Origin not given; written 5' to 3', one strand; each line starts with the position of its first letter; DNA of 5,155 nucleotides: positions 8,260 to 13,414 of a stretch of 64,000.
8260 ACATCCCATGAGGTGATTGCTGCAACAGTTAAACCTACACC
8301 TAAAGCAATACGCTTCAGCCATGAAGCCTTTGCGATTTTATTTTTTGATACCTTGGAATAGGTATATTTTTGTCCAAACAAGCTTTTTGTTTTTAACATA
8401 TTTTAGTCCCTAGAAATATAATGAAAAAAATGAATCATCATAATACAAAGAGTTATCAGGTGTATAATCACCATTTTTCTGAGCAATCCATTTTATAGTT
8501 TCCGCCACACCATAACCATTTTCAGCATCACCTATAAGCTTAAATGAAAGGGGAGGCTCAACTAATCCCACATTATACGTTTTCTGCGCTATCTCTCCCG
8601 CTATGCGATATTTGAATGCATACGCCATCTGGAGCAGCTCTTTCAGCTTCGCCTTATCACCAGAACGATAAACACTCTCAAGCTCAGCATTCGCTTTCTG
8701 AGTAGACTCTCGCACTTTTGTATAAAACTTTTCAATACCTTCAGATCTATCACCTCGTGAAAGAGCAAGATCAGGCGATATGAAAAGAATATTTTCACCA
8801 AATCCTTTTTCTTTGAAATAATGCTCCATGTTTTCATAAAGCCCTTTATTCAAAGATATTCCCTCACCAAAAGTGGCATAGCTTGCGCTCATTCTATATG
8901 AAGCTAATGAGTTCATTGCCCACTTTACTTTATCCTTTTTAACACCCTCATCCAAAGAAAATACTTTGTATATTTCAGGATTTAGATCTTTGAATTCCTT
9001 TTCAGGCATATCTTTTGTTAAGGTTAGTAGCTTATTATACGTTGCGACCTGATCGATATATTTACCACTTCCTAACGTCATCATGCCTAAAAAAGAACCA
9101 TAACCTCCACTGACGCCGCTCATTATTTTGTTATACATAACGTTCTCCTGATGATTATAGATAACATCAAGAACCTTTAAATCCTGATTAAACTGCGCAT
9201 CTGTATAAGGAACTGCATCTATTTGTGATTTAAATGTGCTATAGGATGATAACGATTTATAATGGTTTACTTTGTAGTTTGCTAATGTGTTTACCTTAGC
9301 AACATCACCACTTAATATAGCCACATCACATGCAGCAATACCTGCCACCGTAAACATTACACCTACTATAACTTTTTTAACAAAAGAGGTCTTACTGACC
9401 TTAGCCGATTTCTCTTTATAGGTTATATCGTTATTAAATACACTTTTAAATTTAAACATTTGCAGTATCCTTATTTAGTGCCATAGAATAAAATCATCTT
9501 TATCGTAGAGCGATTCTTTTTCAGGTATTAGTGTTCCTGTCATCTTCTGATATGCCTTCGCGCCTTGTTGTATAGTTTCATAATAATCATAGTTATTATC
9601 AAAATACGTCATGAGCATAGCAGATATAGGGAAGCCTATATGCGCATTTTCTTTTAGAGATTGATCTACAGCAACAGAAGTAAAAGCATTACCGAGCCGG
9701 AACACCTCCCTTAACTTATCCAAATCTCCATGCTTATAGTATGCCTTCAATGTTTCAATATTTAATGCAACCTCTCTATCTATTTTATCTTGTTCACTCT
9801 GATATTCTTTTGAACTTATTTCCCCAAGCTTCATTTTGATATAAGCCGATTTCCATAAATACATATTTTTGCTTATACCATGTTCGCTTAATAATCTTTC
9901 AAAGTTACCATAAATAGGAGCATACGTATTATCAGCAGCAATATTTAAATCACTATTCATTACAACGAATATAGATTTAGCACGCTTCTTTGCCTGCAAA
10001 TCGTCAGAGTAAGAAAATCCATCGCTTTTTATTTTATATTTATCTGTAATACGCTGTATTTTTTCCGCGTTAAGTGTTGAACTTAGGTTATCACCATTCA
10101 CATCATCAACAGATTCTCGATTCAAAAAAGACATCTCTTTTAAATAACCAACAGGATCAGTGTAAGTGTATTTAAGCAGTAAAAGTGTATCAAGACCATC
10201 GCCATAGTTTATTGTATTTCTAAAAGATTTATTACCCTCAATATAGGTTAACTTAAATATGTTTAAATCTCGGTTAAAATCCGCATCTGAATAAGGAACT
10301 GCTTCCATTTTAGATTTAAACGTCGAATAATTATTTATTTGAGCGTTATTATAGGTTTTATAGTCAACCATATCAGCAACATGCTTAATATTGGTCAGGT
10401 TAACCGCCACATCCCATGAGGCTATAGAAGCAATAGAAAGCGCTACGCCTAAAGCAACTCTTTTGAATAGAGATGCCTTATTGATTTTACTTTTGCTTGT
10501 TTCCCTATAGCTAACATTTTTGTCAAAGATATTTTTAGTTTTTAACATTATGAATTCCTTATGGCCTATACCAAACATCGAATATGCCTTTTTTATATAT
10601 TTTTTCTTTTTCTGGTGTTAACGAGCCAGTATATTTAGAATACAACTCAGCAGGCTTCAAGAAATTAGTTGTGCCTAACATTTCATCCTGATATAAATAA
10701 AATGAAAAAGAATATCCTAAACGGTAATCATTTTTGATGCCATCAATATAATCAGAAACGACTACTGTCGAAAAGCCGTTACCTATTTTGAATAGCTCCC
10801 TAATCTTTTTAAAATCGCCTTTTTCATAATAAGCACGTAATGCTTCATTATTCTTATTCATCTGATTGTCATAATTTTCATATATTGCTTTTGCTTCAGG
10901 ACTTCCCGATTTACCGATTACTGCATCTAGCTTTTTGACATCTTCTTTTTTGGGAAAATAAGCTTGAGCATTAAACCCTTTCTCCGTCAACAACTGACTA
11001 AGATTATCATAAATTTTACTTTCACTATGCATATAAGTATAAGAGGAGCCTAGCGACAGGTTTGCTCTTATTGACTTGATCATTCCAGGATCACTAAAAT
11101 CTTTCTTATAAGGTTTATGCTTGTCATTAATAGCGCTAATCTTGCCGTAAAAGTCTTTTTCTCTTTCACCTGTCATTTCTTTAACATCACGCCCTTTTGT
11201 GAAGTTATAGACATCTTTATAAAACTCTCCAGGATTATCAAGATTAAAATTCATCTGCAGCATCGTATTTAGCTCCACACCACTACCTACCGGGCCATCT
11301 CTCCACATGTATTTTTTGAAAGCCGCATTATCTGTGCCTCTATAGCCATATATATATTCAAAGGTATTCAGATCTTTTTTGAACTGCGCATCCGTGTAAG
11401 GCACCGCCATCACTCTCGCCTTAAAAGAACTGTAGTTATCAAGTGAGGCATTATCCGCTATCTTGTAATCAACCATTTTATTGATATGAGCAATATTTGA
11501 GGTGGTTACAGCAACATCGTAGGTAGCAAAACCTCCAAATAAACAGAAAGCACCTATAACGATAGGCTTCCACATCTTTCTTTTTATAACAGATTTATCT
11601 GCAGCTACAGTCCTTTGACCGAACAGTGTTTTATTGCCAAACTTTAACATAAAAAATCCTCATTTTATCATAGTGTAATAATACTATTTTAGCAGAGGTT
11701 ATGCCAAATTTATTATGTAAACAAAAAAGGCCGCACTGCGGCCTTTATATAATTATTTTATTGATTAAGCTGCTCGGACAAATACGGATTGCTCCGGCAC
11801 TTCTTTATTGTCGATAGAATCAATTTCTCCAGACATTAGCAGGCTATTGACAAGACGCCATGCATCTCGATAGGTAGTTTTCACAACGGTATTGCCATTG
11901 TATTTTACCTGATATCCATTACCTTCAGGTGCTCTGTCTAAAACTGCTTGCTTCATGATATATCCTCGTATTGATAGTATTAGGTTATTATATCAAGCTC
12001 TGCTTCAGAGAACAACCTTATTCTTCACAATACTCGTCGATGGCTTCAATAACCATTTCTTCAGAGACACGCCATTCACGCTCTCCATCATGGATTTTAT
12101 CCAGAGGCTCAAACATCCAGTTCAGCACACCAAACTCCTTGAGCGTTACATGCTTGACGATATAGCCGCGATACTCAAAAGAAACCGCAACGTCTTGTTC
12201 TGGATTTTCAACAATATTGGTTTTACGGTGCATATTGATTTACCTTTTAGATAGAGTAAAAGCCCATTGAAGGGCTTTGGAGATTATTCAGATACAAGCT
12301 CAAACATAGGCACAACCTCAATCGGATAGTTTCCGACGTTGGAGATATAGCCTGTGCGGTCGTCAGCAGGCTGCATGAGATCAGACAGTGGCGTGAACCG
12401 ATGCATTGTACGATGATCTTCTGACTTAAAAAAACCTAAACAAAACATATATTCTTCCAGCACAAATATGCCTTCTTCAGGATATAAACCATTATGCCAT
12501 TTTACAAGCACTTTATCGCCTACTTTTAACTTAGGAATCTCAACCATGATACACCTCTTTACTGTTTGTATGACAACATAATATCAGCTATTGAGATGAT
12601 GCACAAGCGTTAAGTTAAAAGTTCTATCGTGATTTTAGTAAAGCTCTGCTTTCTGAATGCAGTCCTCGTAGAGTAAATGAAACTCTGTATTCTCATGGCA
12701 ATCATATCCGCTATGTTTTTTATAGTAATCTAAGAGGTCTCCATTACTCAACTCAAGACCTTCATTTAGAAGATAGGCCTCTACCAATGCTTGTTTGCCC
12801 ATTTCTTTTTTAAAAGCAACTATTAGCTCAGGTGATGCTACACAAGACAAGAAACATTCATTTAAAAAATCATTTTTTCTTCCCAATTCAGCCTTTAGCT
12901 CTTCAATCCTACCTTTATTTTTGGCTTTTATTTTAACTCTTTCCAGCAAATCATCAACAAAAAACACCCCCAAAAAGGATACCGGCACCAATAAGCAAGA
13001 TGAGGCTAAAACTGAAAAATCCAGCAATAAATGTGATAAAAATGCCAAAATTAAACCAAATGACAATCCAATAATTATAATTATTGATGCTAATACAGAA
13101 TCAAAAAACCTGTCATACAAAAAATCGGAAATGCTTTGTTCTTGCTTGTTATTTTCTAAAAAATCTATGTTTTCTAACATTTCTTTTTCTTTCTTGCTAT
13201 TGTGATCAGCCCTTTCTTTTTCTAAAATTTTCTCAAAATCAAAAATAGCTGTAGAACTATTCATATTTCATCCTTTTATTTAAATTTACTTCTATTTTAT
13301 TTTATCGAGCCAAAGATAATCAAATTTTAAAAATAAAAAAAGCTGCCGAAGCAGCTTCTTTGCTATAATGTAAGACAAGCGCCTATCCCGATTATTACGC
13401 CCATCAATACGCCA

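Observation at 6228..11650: Tandem array of five diverged paralogs encoding N-anchored periplasmic proteins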

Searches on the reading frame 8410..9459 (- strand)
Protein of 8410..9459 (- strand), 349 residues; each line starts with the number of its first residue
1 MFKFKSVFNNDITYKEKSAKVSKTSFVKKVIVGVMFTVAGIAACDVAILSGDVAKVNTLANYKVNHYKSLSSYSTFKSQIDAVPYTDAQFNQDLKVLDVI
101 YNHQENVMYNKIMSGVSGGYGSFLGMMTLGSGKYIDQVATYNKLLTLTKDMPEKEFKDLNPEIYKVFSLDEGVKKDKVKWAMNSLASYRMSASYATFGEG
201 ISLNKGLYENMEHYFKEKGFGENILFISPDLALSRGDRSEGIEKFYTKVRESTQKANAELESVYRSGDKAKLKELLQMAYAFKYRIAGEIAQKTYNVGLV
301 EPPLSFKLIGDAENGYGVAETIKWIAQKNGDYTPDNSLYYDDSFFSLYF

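Call 5: search_protein_families(library=pfam, proteins=[window:8410-9459:-], max_evalue=0.1)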
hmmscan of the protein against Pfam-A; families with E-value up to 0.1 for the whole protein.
window:8410-9459:- (349 aa): 0 families

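Call 8: search_dna_similar(query=window:8410-9459:-, collection=phages, mode=protein, max_rows=40, max_evalue=0.001)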
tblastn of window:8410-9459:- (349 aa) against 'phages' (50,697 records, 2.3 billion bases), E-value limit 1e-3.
No match.

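Call 10: search_protein_families(library=phrogs, proteins=[window:8410-9459:-], max_evalue=0.01)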
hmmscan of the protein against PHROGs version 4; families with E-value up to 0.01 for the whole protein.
window:8410-9459:- (349 aa): 0 families

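Call 27: find_related_loci(query=A3, collection=viral_contigs, flank=10000)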
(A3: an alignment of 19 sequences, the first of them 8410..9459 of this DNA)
Query A3 (349 aa) in viral_contigs; peptide patterns used: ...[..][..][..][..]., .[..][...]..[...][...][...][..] (x = any residue, [..] = any of these).
68 stretches matched a pattern; 2 encode a relative of the query (tblastn E <= 1e-3); 2 distinct loci.
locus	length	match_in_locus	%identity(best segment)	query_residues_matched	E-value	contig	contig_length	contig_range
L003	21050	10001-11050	85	1-349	0e+0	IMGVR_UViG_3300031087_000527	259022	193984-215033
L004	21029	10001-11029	26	21-349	5e-28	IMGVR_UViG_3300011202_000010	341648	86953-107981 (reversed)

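Call 28: predict_structure(alignment_id=A3)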
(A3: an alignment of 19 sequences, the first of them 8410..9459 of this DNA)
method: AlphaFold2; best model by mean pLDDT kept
length: 349 residues; sequences in the alignment: 19
mean_pLDDT: 67.3   pTM: 0.68
mean pLDDT of the five models: 67.3, 67.0, 63.7, 62.0, 52.4
residues with pLDDT >= 90: 79; 70-90: 112; 50-70: 52; < 50: 106
segments of 3 or more residues with pLDDT < 50: 1-50, 195-200, 302-349
pLDDT, mean of each block of 10 residues (from residue 1): 29 30 41 35 33 60 71 92 95 94 88 73 83 87 91 75 80 75 72 48 72 92 75 59 75 88 94 95 86 68 44 38 43 38 34
secondary structure, 60 per line:
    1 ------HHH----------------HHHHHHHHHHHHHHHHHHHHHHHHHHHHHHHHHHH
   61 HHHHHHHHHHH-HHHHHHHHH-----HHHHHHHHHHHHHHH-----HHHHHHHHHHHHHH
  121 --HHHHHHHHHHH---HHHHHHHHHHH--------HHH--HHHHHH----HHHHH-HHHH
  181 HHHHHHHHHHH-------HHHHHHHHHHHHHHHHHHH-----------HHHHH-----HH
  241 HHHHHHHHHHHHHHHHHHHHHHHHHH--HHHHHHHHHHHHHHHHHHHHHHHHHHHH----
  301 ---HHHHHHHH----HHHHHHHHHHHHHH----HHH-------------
elements in order: H26-71 H73-81 H87-101 H107-120 H123-133 H137-147 H161-166 H171-175 H177-191 H199-217 H229-233 H239-266 H269-296 H304-311 H316-329

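Call 30: search_protein_representatives(alignment_id=A3)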
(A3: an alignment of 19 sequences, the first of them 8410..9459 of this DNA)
Query: 19 sequences, 357 profile positions. Proteins with E-value up to 0.001 (for the whole library): 21; up to 1e-10: 15; up to 1e-30: 12. The best 21 are listed.
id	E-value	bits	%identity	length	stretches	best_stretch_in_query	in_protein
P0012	3.9e-135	467.3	-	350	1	1-357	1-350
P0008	1.6e-126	438.9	-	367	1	1-357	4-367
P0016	2.7e-118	411.9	-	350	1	1-357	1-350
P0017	1.0e-102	360.6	-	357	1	1-357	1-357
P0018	5.8e-99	348.3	-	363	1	1-357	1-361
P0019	6.0e-63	229.8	-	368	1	4-349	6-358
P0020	1.1e-57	212.5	-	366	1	1-357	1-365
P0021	4.1e-53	197.4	-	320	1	34-357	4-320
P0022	9.1e-51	189.7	-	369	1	10-356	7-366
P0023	6.3e-47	177.1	-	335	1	14-351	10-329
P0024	1.2e-38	149.9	-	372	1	3-354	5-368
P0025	3.4e-35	138.5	-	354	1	21-355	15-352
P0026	1.5e-13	67.3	-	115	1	23-109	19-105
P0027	2.5e-12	63.3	-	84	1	10-87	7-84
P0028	4.7e-12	62.4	-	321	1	16-334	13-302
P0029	1.1e-10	57.9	-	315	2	4-107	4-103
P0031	6.3e-10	55.4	-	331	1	14-324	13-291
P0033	4.1e-08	49.4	-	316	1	14-328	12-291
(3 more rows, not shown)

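Call 35: search_solved_structures(query=A4, max_evalue=10)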
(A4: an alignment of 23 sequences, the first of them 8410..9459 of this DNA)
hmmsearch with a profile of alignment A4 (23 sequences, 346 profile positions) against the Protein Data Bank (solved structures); distinct sequences matched with E-value up to 10: 3.
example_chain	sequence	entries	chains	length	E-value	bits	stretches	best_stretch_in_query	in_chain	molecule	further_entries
9itb_R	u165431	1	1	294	0.46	12.9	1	6-62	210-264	Lysophosphatidic acid receptor 6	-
9ite_R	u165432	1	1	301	0.47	12.9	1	6-62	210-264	Lysophosphatidic acid receptor 6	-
9fw7_A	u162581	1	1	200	1.2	11.6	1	222-273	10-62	Retroaldolase 32 (RAD32)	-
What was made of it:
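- Tried and rejected: Profile search of PDB sequences (call 35).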

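Call 39: fold_search(model_id=the predicted structure, library=viral)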
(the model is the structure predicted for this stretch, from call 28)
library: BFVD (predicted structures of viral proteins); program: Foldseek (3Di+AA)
matches with E <= 10: 184; with E <= 0.001: 0
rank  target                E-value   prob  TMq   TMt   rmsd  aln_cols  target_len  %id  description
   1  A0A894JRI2            6.2e-02  0.44  0.15  0.16  19.2       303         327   15  (no name in the UniProt tables at hand)
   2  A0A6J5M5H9            7.4e-01  0.07  0.13  0.09  24.7       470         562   11  Tape_meas_TP901, phage tail tape measure protein, TP901 family, core region [uncultured Caudovirales phage]
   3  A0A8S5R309            7.4e-01  0.06  0.11  0.09  24.2       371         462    9  Minor tail protein [Myoviridae sp. ctxi06]
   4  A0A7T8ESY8            7.8e-01  0.07  0.13  0.13  26.3       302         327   14  (no name in the UniProt tables at hand)
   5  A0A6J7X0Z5            8.1e-01  0.09  0.15  0.10  52.7       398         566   13  Uncharacterized protein [uncultured Caudovirales phage]
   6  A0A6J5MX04            8.9e-01  0.06  0.12  0.10  34.9       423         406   11  Intramolecular chaperone auto-processing domain containing protein [uncultured Caudovirales phage]
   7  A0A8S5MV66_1          1.1e+00  0.08  0.16  0.09  19.3       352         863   14  Minor tail protein [Siphoviridae sp. ctoSr5]
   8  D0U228                1.1e+00  0.06  0.09  0.05  19.9       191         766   13  Primase [Clavibacter phage CMP1]
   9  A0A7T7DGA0            1.1e+00  0.08  0.14  0.17  28.4       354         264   11  (no name in the UniProt tables at hand)
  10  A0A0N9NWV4            1.2e+00  0.08  0.12  0.05  50.9       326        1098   12  (no name in the UniProt tables at hand)
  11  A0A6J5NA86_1          1.2e+00  0.03  0.10  0.04  65.2       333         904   13  DUF4214 domain-containing protein [uncultured Caudovirales phage]
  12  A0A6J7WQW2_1          1.2e+00  0.08  0.14  0.07  21.4       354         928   12  Uncharacterized protein [uncultured Caudovirales phage]
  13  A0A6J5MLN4            1.2e+00  0.06  0.13  0.11  19.2       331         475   13  Uncharacterized protein [uncultured Caudovirales phage]
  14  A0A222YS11            1.3e+00  0.07  0.13  0.11  29.2       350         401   10  (no name in the UniProt tables at hand)
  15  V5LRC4                1.3e+00  0.04  0.11  0.09  83.2       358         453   14  (no name in the UniProt tables at hand)
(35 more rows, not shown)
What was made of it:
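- The weak top BFVD hits include tape-measure proteins (call 39). The BFVD hits are non-significant (best E 0.06, TM-score 0.15) (call 39).
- Tried and rejected: Foldseek against BFVD: best E 0.06, TM-score 0.15 (call 39).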

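Call 42: find_related_loci(query=A3, collection=genome_contigs, flank=10000)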
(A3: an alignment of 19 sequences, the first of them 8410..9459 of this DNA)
Query A3 (349 aa) in genome_contigs; peptide patterns used: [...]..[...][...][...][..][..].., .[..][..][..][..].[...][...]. (x = any residue, [..] = any of these).
109 stretches matched a pattern, but none encodes a relative of the query by tblastn (E <= 1e-3).
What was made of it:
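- Tried and rejected: GTDB genome scan (call 42).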

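Call 43: find_related_loci(query=A3, collection=metagenome_contigs, flank=10000)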
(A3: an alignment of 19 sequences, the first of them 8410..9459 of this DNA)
Query A3 (349 aa) in metagenome_contigs; peptide patterns used: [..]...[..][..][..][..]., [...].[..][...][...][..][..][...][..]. (x = any residue, [..] = any of these).
190 stretches matched a pattern; 5 encode a relative of the query (tblastn E <= 1e-3); 3 distinct loci.
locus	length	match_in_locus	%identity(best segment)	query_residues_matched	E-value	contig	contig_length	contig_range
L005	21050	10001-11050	85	1-349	0e+0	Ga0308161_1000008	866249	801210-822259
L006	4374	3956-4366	41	1-137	4e-27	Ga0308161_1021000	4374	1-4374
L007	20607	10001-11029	26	21-349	2e-26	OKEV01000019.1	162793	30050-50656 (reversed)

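Call 51: search_protein_families(library=padloc, proteins=[window:8410-9459:-], max_evalue=0.01)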
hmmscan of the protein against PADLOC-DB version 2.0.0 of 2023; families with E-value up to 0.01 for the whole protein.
window:8410-9459:- (349 aa): 0 families

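Call 52: search_protein_families(library=ncbifam, proteins=[window:8410-9459:-], max_evalue=0.01)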
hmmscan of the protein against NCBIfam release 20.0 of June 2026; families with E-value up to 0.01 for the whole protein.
window:8410-9459:- (349 aa): 0 families

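Call 58: search_dna_similar(query=P0031, collection=phages, mode=protein, max_evalue=0.01, max_rows=20)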
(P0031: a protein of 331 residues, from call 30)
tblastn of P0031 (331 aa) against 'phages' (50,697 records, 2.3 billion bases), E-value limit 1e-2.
No match.

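Call 59: search_dna_similar(query=P0029, collection=phages, mode=protein, max_evalue=0.01, max_rows=20)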
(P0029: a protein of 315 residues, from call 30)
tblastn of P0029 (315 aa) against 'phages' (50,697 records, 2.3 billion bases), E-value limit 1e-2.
No match.

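Call 60: find_encoding_contigs(protein=P0031, flank=10000, max_places=3)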
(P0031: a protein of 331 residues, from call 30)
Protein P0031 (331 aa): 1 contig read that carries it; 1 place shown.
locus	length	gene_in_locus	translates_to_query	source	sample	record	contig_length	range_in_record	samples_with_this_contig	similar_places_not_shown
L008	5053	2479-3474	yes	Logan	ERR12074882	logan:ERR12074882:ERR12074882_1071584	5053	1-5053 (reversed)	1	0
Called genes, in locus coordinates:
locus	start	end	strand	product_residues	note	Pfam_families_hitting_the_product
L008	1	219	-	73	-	?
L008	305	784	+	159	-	-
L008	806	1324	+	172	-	-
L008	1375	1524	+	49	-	-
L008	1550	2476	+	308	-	-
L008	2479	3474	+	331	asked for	-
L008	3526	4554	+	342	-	-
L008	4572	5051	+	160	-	?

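Call 61: find_encoding_contigs(protein=P0022, flank=10000, max_places=3)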
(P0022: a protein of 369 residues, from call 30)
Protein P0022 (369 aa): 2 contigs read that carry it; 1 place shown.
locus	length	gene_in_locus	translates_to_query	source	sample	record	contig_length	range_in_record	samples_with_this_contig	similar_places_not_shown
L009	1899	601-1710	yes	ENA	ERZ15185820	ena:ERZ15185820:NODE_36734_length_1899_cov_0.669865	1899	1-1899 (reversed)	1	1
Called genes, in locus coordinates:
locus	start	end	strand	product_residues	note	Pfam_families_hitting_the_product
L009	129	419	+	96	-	-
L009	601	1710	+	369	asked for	-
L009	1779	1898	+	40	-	?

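Call 62: find_encoding_contigs(protein=P0029, flank=10000, max_places=3)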
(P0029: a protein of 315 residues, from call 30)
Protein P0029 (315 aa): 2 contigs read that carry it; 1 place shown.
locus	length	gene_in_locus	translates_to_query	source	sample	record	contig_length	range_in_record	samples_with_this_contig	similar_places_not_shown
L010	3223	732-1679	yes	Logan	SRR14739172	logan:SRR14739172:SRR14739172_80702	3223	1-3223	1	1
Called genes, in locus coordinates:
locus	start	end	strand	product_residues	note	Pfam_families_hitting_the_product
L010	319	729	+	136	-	-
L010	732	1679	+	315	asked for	-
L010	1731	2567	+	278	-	-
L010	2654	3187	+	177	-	-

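Call 63: find_encoding_contigs(protein=P0024, flank=10000, max_places=3)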
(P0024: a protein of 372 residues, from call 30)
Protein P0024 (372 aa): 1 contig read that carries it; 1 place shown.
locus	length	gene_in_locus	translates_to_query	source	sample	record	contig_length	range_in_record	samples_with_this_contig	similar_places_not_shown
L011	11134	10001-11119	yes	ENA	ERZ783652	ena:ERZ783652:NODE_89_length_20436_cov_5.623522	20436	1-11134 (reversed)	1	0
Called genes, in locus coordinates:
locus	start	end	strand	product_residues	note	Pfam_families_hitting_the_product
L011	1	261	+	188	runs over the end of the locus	PF05307:Bundlin (weak), PF08805:PilS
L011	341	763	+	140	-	-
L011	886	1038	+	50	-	-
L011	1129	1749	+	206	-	PF03235:GmrSD_N (weak)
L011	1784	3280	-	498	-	-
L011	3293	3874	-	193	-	-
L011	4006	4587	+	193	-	-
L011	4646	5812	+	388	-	-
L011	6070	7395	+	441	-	PF12323:HTH_OrfB_IS605, PF01385:OrfB_IS605, PF07282:Cas12f1-like_TNB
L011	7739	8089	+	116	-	-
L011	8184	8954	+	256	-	-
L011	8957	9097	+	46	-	-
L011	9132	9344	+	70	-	-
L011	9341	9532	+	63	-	-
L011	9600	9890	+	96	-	-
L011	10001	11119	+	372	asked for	-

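Call 64: find_encoding_contigs(protein=P0033, flank=10000, max_places=3)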
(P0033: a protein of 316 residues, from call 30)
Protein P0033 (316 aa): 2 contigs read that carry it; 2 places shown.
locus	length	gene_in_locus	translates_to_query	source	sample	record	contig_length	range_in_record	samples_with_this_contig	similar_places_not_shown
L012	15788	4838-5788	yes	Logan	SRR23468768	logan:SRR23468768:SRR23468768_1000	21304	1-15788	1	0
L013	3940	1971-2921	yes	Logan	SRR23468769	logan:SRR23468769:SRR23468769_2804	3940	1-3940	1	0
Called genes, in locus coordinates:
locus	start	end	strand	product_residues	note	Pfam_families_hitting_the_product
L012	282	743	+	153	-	-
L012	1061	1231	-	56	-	-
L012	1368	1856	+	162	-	-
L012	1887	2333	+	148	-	-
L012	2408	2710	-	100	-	-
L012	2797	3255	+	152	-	-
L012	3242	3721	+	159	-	-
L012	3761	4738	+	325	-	-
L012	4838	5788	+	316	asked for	-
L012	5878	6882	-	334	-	-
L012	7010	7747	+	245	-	-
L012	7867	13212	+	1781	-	PF01368:DHH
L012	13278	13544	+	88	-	-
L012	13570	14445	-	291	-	-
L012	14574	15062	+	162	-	-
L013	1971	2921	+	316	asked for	-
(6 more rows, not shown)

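Call 66: find_homologous_proteins(query=A4, max_evalue=0.001)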
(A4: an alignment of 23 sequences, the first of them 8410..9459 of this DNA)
Query A4 (23 sequences) (349 aa, profile of the alignment): 13 proteins with E <= 0.001 among 6024 candidates.
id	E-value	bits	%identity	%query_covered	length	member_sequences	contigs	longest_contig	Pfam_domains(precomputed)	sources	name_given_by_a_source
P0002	1.3e-101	358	51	100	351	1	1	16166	-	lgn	-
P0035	3.2e-101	357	96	100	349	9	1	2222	-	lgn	-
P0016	1.0e-100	356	85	100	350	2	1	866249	-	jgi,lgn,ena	-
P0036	1.7e-100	355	88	100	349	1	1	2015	-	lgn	-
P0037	1.2e-97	345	85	100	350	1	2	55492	-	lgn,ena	-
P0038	1.4e-95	339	81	100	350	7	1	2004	-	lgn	-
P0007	1.9e-95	338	52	100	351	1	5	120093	-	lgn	-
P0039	6.8e-94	333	77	100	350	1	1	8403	-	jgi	jgi:hypothetical protein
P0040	1.2e-84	303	55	100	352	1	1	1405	-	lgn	-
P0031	7.0e-65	238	34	19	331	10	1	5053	-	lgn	-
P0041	2.9e-58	216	33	22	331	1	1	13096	-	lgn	-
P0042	4.7e-54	202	33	22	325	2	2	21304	-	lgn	-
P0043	4.0e-52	196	29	27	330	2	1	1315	-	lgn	-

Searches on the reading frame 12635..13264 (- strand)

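Call 5: search_protein_families(library=pfam, proteins=[window:12635-13264:-], max_evalue=0.1)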
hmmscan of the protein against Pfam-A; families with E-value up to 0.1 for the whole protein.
window:12635-13264:- (209 aa): 2 families
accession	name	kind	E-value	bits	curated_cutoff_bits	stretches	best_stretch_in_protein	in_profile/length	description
PF12420.13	DUF3671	-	0.00027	20.9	34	1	21-103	122-202/223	Fam-L, Fam-M like protein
PF03739.19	LptF_LptG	-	0.008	15.7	27.9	1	11-73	232-295/353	Lipopolysaccharide export system permease LptF/LptG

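Call 51: search_protein_families(library=padloc, proteins=[window:12635-13264:-], max_evalue=0.01)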
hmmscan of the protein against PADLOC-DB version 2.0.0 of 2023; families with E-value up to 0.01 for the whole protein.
window:12635-13264:- (209 aa): 0 families

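Call 52: search_protein_families(library=ncbifam, proteins=[window:12635-13264:-], max_evalue=0.01)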
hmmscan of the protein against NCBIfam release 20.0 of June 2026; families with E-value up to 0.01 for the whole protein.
window:12635-13264:- (209 aa): 0 families
